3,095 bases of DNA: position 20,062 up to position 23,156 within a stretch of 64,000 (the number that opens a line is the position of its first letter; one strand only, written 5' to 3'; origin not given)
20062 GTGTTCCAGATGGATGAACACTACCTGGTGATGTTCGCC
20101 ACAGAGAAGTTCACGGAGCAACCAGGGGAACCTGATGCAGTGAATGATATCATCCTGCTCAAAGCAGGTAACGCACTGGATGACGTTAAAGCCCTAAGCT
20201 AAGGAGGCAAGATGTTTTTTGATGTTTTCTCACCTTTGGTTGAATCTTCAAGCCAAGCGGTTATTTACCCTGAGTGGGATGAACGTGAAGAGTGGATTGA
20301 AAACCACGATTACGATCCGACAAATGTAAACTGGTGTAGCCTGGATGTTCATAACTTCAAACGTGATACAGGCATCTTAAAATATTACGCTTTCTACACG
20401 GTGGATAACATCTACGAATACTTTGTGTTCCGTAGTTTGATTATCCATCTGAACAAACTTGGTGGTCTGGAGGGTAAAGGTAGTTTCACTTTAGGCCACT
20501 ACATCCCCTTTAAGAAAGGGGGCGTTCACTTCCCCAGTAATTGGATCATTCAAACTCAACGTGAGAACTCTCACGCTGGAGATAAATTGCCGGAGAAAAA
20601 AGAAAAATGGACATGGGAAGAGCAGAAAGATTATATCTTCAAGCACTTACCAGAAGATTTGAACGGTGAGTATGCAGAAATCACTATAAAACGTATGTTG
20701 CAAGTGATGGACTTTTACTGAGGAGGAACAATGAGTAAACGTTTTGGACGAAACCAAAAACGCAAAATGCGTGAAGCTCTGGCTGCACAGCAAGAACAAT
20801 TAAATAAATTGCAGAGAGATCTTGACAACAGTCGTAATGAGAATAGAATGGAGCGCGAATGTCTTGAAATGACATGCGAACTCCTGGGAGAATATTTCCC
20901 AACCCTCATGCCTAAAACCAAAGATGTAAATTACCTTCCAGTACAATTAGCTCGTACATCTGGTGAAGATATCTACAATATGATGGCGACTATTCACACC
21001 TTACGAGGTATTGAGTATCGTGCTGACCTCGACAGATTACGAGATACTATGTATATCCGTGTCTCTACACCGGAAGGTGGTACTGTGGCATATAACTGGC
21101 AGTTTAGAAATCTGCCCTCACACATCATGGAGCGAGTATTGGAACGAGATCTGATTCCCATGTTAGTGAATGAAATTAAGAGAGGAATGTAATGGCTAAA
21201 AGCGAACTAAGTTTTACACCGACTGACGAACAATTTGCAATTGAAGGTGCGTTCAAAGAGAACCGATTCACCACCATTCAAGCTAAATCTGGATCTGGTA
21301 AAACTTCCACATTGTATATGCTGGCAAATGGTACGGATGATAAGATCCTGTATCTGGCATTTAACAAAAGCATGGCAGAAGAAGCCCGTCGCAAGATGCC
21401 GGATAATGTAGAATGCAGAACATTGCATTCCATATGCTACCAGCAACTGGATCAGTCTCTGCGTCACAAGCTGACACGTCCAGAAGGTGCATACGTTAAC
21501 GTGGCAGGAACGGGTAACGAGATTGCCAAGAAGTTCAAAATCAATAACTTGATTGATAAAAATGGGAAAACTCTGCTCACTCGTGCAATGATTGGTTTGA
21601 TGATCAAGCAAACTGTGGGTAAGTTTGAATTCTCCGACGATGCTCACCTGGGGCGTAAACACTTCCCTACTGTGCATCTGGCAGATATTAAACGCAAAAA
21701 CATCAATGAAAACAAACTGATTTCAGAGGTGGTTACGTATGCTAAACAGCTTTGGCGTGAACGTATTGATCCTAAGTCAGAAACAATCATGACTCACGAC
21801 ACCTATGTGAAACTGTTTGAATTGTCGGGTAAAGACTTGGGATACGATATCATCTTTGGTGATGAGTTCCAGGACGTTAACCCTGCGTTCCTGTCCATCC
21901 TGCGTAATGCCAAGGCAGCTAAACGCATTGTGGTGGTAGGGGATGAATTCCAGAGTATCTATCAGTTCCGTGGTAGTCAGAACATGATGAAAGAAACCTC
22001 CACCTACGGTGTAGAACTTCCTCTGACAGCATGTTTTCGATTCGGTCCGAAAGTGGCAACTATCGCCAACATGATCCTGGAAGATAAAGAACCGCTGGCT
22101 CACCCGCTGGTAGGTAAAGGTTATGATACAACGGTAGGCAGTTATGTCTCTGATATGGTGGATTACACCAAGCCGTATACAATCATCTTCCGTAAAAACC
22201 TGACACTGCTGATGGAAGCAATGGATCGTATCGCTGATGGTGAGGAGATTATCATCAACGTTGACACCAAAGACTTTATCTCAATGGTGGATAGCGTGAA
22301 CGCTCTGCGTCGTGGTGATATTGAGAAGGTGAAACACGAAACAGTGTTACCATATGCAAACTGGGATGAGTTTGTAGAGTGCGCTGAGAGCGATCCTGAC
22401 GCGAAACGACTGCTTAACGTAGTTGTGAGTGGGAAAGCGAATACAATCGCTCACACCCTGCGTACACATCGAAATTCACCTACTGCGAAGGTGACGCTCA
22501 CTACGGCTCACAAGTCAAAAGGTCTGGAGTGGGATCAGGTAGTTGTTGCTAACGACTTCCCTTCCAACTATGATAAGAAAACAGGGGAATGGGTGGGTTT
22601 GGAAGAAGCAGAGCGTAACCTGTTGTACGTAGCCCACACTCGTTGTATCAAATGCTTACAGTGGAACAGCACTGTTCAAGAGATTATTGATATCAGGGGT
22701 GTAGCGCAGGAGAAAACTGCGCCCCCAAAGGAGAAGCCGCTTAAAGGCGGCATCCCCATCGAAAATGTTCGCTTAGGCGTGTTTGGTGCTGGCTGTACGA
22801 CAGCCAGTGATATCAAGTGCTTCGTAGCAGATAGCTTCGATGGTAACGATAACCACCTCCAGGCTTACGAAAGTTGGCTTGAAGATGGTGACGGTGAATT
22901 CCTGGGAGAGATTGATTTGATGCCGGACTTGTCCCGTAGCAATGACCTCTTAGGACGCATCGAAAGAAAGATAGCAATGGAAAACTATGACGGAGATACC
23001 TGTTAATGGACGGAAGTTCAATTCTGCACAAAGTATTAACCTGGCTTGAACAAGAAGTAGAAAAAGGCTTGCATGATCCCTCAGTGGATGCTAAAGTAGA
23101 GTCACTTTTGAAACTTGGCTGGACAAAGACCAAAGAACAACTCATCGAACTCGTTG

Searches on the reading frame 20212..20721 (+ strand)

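Call 54: search_protein_families(library=phrogs, proteins=[window:20212-20721:+], max_evalue=0.00001)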
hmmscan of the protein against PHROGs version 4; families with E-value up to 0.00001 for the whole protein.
window:20212-20721:+ (169 aa): 1 family
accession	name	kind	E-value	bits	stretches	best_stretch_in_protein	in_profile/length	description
phrog_3500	-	unknown function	9.6e-67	225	1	6-169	3-165/170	-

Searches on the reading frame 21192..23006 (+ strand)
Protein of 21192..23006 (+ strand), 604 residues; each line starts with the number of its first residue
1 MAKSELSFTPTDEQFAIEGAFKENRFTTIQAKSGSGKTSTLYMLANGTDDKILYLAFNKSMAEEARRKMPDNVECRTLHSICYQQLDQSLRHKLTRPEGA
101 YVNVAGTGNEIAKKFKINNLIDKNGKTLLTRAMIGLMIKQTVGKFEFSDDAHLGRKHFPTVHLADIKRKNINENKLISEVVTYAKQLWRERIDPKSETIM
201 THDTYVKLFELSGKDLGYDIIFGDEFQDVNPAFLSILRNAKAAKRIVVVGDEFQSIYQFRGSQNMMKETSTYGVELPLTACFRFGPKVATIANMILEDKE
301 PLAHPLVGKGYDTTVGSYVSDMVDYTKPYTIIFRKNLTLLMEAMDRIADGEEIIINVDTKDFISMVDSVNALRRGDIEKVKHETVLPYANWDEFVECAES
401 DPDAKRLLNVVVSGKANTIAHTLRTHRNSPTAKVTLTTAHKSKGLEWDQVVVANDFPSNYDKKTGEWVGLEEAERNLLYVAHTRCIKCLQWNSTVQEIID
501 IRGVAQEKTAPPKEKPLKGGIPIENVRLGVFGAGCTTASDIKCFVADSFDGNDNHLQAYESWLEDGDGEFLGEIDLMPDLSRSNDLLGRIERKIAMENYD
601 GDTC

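Call 7: search_protein_families(library=pfam, proteins=[window:21192-23006:+], max_evalue=0.01)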
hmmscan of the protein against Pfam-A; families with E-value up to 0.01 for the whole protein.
window:21192-23006:+ (604 aa): 7 families
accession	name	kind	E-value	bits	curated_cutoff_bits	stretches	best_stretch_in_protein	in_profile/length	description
PF00580.27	UvrD-helicase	-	5.3e-17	62.8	23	1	25-264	14-260/271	UvrD/REP helicase N-terminal domain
PF13245.12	AAA_19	-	2e-11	44.7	25.1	1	23-260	10-134/134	AAA domain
PF13361.12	UvrD_C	-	1.7e-10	41.3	25.6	1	417-487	271-341/350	UvrD-like helicase C-terminal domain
PF13538.12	UvrD_C_2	-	3.7e-07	30.3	27.4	1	434-484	2-44/52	UvrD-like helicase C-terminal domain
PF01443.25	Viral_helicase1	-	1.7e-06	28.5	21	0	200-262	41-104/228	Viral superfamily 1 RNA helicase core domain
PF13604.12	AAA_30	-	1.2e-05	25.6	27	1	19-86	12-81/191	AAA domain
PF06574.18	FAD_syn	-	0.0046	17.2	27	0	168-276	30-141/158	FAD synthetase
